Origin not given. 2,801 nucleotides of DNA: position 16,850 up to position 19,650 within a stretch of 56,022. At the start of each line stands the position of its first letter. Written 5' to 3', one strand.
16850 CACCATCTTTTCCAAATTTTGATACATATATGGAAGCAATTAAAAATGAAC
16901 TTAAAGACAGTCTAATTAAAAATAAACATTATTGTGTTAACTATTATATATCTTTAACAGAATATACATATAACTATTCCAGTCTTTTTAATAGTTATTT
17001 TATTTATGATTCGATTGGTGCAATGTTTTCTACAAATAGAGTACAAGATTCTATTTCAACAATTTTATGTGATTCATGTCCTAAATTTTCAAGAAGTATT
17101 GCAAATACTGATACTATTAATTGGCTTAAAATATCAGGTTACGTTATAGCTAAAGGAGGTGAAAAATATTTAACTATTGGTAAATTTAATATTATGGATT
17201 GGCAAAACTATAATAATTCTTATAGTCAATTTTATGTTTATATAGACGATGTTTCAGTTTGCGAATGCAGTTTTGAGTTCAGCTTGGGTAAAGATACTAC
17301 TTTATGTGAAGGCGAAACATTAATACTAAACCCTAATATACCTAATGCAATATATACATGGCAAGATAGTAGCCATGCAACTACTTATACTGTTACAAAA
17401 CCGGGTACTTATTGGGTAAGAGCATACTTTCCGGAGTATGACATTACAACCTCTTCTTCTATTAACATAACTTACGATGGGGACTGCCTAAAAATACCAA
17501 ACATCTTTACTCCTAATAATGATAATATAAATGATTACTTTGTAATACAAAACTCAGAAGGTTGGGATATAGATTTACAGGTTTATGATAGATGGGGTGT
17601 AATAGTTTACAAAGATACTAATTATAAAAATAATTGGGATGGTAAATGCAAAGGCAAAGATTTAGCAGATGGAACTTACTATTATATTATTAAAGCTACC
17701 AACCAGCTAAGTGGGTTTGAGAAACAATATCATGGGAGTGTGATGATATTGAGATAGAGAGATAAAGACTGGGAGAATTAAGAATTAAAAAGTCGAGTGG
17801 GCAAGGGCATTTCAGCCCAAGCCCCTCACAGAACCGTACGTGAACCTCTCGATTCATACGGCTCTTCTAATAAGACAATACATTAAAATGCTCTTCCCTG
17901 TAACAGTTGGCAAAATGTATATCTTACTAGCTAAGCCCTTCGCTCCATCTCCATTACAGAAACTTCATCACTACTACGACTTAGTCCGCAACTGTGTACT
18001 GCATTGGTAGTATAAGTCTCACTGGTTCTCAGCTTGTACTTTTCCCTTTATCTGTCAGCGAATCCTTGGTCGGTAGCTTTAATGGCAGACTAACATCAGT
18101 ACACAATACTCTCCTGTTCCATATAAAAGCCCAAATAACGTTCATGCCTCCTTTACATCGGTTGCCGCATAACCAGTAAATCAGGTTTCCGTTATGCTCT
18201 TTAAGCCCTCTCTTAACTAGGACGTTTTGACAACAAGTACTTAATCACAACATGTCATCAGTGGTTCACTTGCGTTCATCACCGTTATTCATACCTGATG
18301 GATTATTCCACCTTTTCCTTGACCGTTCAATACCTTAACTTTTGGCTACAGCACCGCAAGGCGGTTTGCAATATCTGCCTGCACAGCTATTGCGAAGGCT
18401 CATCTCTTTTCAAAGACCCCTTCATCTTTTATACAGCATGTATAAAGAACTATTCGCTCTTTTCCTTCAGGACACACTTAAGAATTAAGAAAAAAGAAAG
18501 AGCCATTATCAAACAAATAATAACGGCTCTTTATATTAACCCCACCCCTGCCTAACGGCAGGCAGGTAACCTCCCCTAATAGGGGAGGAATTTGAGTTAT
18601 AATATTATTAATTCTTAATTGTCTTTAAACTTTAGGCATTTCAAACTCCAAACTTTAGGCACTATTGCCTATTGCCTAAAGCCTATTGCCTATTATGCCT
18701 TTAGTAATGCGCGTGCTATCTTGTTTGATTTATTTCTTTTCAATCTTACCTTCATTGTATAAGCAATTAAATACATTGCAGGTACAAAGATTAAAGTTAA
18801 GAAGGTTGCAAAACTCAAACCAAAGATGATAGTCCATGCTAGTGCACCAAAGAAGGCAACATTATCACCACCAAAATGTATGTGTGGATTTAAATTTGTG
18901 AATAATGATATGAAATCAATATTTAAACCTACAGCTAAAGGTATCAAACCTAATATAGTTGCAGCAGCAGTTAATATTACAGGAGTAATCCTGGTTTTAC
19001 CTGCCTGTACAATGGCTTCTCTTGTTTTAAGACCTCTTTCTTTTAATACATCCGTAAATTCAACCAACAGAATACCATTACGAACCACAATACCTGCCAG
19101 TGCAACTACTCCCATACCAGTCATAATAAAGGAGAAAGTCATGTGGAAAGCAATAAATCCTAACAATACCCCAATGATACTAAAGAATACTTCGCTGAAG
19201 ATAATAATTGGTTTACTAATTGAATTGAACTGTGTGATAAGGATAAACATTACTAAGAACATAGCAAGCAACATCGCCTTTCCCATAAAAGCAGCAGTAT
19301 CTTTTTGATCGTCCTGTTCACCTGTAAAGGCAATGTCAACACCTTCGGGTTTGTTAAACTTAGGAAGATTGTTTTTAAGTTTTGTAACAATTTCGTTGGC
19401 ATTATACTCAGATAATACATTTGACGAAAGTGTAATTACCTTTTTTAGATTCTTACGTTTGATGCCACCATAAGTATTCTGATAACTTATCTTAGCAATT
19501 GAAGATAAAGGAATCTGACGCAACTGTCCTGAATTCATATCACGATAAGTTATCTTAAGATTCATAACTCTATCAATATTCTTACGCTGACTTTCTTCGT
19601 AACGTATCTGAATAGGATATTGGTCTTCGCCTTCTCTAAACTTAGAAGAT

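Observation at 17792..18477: ORF-less group II intron inserted after terminator-like hairpins downstream of an RND efflux operon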

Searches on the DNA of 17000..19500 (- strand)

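Call 4: search_rna_families(source=window, start=17000, end=19500, threshold=evalue, max_evalue=1, show_alignments=4)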
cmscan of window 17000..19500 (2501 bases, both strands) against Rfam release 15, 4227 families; matches with E-value up to 1: 4.
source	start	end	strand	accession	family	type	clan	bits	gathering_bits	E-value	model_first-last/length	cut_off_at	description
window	18293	18408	-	RF01999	group-II-D1D4-2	Intron;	CL00102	84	36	7.4e-17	1-118/118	no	Group II catalytic intron D1-D4-2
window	17792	17866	-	RF00029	Intron_gpII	Intron;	-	64.3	40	9.6e-12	1-77/77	no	Group II catalytic intron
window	17828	17867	-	RF04357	Plastid-ndhA-ndhB-2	Intron;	CL00155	42.5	53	1.4e-07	1-41/41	no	Plastid-ndhA-ndhB-2 group II-D5 intron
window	18484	18544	-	RF00722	mir-451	Gene; miRNA;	-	21.8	66.5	0.15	1-71/71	no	mir-451 microRNA precursor family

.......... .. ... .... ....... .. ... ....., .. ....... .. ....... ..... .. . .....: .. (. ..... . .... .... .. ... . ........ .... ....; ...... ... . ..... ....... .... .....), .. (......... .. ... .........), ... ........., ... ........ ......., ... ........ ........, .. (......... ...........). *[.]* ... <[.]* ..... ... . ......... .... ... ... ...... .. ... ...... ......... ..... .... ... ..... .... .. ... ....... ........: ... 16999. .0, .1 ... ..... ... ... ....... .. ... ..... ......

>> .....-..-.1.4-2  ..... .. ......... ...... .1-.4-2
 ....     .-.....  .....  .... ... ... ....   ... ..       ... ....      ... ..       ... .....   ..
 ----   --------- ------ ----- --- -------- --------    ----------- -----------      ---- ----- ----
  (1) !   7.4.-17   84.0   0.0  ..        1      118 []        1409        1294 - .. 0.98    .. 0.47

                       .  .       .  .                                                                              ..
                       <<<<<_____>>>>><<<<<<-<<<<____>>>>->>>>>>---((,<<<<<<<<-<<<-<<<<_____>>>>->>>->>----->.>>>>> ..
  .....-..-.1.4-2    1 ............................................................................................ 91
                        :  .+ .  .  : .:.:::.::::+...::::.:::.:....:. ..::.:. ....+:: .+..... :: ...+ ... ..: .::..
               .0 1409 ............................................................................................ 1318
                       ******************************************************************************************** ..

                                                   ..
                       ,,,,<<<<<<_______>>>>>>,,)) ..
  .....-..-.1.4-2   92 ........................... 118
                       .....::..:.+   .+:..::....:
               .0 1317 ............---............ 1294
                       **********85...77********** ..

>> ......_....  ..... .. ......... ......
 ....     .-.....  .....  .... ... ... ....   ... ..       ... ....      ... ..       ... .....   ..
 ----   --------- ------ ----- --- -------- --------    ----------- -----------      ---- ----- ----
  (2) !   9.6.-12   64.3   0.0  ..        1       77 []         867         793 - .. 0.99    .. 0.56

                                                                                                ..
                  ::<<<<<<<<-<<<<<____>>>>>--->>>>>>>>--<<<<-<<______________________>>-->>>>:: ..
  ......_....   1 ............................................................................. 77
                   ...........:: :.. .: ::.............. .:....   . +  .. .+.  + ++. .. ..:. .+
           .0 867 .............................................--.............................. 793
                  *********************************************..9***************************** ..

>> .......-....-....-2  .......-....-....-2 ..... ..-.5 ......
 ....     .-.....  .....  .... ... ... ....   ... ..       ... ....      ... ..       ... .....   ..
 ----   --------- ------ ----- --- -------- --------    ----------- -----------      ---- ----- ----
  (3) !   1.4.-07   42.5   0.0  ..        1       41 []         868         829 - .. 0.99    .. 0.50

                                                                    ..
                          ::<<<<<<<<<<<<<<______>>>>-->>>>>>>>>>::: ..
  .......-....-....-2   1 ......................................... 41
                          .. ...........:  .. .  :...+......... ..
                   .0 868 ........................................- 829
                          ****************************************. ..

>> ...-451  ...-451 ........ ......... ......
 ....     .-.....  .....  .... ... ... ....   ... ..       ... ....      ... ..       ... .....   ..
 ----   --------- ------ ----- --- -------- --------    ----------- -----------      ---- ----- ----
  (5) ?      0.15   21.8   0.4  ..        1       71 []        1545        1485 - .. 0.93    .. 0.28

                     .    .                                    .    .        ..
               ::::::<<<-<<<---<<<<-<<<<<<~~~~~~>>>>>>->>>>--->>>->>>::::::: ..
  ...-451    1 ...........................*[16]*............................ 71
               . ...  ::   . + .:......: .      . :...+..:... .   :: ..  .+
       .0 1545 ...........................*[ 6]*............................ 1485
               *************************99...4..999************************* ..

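Call 9: search_dna_similar(query=window:17792-18477:-, collection=plasmids, mode=distant, max_rows=30)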
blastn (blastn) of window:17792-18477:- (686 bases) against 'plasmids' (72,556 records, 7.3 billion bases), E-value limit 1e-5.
Records with a match: 314; places in all: 389; records where one place covers at least 80% of the query: 0.
Best place of each record, by identity: 95-99% 2; 90-95% 25; 80-90% 188; 60-80% 99.
By first word of the organism name: Shigella 93; Escherichia 37; Acinetobacter 28; Salmonella 26; Bradyrhizobium 18; Streptomyces 11; Bacillus 9; Rhizobium 9; Pseudomonas 9; Leptospira 7; and 35 more.
By predicted mobility (MOB-suite, as given by PLSDB): conjugative 119; mobilizable 111; non-mobilizable 84.
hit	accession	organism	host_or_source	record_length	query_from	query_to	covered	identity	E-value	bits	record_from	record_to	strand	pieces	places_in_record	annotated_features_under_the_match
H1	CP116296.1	Tenacibaculum finnmarkense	Atlantic salmon (Salmo salar ...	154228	485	684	29%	75.1%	2e-25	123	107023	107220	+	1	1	none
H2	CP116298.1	Tenacibaculum finnmarkense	Atlantic salmon (Salmo salar ...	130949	485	684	29%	75.1%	2e-25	123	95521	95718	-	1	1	none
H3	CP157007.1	Methylomonas sp. AM2-LC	-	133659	469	686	22%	80.8%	3e-12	141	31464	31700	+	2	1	record has no annotation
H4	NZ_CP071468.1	Priestia megaterium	whole organism,Hypersaline environment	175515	71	223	22%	73.2%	7e-13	82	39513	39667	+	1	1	none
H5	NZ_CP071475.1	Priestia megaterium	whole organism,Hypersaline environment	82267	71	223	22%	73.2%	7e-13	82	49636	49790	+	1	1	none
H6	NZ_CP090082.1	Bacillus cereus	cell culture,Contaminated soil sample ...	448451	97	218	18%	75.4%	1e-10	76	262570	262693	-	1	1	none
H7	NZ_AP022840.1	Legionella antarctica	-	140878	430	545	17%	77.8%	2e-14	88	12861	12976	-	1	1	none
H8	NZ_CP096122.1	Acinetobacter portensis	milking environment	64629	430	545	17%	75.9%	3e-12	82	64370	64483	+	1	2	none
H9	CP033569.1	Acinetobacter pittii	Homo sapiens,Bacterial culture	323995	430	545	17%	75.0%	3e-11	77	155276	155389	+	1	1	hypothetical protein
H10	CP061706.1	Acinetobacter baumannii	paper pulp mill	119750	430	545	17%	75.0%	3e-11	77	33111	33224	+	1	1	none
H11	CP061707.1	Acinetobacter baumannii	paper pulp mill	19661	430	545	17%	75.0%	3e-11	77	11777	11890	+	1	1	none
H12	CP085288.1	Acinetobacter haemolyticus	single cell,water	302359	430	545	17%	75.0%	3e-11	77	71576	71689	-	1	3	none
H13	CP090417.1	Acinetobacter johnsonii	mixed culture,soil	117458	430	545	17%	75.0%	3e-11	77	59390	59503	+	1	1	none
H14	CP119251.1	Acinetobacter soli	Homo sapiens,blood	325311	430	545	17%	75.0%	3e-11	77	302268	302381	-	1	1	none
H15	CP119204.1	Acinetobacter soli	Homo sapiens,blood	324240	430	545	17%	75.0%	3e-11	77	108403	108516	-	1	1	none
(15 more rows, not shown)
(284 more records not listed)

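Call 11: get_annotated_region(hit=H1, flank=4000)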
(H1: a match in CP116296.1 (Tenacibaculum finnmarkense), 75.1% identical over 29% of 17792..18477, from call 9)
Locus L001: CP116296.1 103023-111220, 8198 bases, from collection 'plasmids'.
description: Tenacibaculum finnmarkense strain LI C6 FM3-F plasmid unnamed, complete sequence
organism: Tenacibaculum finnmarkense (NCBI taxid 2781243)
taxonomy: Bacteria; Bacteroidota; Flavobacteriia; Flavobacteriales; Flavobacteriaceae; Tenacibaculum; Tenacibaculum finnmarkense
host: -; source: Atlantic salmon (Salmo salar L.),Bacterial Culture; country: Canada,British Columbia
typing (MOB-suite, as given by PLSDB): non-mobilizable
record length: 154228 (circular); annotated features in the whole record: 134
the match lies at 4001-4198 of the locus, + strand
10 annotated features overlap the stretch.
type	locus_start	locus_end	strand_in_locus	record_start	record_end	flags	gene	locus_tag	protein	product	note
CDS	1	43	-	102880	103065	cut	-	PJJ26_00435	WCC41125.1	hypothetical protein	-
CDS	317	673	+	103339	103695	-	-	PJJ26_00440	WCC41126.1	type II toxin-antitoxin system MqsR family toxin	-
CDS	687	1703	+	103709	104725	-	-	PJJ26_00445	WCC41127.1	DUF4065 domain-containing protein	-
CDS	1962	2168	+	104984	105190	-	-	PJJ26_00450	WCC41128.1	helix-turn-helix transcriptional regulator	-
CDS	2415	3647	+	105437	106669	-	-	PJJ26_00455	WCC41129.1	PD-(D/E)XK nuclease family protein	-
CDS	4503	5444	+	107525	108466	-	-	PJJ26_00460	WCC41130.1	tyrosine-type recombinase/integrase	-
CDS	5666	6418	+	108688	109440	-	-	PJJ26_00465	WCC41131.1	ParA family protein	-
CDS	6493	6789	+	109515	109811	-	-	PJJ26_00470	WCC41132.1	hypothetical protein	-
CDS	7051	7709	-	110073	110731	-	-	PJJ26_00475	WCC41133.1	IS1 family transposase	-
CDS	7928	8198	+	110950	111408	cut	-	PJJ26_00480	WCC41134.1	hypothetical protein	-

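Call 12: get_annotated_region(hit=H3, flank=4000)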
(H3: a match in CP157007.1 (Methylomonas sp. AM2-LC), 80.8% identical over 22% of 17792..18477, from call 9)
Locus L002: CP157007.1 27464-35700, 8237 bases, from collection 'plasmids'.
description: Methylomonas sp. AM2-LC plasmid unnamed2, complete sequence
organism: Methylomonas sp. AM2-LC (NCBI taxid 3153301)
taxonomy: Bacteria; Pseudomonadota; Gammaproteobacteria; Methylococcales; Methylococcaceae; Methylomonas; Methylomonas sp. AM2-LC
host: -; source: -; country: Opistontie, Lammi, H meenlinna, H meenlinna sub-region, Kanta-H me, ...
typing (MOB-suite, as given by PLSDB): non-mobilizable
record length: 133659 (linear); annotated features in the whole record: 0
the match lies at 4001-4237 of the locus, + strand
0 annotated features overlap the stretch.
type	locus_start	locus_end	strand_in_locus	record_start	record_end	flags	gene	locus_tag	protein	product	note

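Call 13: search_rna_families(sources=[L001, L002], threshold=gathering)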
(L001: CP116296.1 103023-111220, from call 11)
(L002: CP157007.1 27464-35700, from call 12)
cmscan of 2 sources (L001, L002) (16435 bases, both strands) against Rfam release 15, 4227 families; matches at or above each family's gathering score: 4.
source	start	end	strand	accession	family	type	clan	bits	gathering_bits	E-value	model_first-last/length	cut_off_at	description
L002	3644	3761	+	RF01999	group-II-D1D4-2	Intron;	CL00102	123.5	36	1.1e-25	1-118/118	no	Group II catalytic intron D1-D4-2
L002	4162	4237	+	RF00029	Intron_gpII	Intron;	-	54.4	40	1.7e-08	1-77/77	no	Group II catalytic intron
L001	3650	3725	+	RF01999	group-II-D1D4-2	Intron;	CL00102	48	36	3.4e-07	43-118/118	no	Group II catalytic intron D1-D4-2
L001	4127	4200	+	RF00029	Intron_gpII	Intron;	-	43.7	40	7e-06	1-77/77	no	Group II catalytic intron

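Call 17: get_annotated_region(hit=H7, flank=3500)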
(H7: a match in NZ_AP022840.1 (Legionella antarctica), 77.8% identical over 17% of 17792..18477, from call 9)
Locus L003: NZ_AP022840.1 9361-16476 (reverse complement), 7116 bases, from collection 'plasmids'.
description: Legionella antarctica strain TUM19329 plasmid pTUM19329-1
organism: Legionella antarctica (NCBI taxid 2708020)
taxonomy: Bacteria; Pseudomonadota; Gammaproteobacteria; Legionellales; Legionellaceae; Legionella; Legionella antarctica
host: -; source: -; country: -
typing (MOB-suite, as given by PLSDB): non-mobilizable; mating-pair formation MPF_F
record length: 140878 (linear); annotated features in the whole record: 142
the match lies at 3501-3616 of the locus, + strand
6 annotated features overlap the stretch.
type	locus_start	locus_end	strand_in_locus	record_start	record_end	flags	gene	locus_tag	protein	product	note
CDS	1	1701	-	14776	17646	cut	-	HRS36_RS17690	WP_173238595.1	Tn3 family transposase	-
CDS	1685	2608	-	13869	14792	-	-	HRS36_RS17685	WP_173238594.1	tyrosine-type recombinase/integrase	GO:0015074 - DNA integration [Evidence IEA]; GO:0006310 - DNA recombination [Evidence IEA]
CDS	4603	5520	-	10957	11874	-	-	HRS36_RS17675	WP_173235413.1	IS1595 family transposase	-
CDS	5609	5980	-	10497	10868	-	-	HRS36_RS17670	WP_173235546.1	hypothetical protein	-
CDS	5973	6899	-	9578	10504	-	-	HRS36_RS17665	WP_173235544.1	SEC-C metal-binding domain-containing protein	-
CDS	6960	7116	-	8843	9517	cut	-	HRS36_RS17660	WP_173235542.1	hypothetical protein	-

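Call 18: get_annotated_region(hit=H9, flank=3500)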
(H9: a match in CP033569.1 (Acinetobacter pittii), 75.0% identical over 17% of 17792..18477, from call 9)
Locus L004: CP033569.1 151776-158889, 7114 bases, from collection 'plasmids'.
description: Acinetobacter pittii strain 2014N21-145 plasmid p2014N21-145-1, complete sequence
organism: Acinetobacter pittii (NCBI taxid 48296)
taxonomy: Bacteria; Pseudomonadota; Gammaproteobacteria; Moraxellales; Moraxellaceae; Acinetobacter; Acinetobacter pittii
host: -; source: Homo sapiens,Bacterial culture; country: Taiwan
typing (MOB-suite, as given by PLSDB): mobilizable; relaxase MOBP,MOBP
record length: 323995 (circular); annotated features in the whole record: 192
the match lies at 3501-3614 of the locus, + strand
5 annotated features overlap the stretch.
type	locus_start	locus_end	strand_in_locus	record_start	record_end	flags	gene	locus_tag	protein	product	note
CDS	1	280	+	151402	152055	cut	-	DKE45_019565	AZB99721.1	sel1 repeat family protein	-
CDS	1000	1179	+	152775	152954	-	-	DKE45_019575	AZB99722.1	MerR family transcriptional regulator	-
CDS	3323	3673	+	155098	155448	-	-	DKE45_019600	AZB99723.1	hypothetical protein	-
predicted_resistance_gene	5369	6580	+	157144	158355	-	floR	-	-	chloramphenicol/florfenicol efflux MFS transporter FloR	predicted by amrfinderplus; class PHENICOL; identity 100.0%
CDS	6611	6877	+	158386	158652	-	-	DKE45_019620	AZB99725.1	LysR family transcriptional regulator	-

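Call 19: get_annotated_region(hit=H4, flank=3500)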
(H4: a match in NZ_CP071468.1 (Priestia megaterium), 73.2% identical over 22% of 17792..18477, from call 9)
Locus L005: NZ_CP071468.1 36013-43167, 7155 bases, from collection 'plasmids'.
description: Priestia megaterium strain H2 plasmid punamed2, complete sequence
organism: Priestia megaterium (NCBI taxid 1404)
taxonomy: Bacteria; Bacillota; Bacilli; Bacillales; Bacillaceae; Priestia; Priestia megaterium
host: -; source: whole organism,Hypersaline environment; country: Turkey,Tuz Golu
typing (MOB-suite, as given by PLSDB): non-mobilizable; replicon rep_cluster_385
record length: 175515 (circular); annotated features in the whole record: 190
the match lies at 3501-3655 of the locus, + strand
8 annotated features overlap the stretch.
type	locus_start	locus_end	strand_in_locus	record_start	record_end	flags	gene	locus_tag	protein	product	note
CDS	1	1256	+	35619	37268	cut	ltrA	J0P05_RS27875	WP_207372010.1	group II intron reverse transcriptase/maturase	GO:0000373 - Group II intron splicing [Evidence IEA]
CDS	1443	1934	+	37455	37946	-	-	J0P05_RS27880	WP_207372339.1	hypothetical protein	-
CDS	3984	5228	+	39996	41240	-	ltrA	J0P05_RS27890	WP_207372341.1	group II intron reverse transcriptase/maturase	GO:0000373 - Group II intron splicing [Evidence IEA]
CDS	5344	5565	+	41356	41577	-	-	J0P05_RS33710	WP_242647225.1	hypothetical protein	-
CDS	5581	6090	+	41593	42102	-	-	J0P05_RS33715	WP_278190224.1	group II intron maturase-specific domain-containing protein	-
CDS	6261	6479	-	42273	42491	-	-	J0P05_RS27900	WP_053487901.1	hypothetical protein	-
CDS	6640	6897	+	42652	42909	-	-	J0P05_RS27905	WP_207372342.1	hypothetical protein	-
CDS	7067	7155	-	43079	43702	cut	-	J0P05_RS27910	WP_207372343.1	LysE family translocator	-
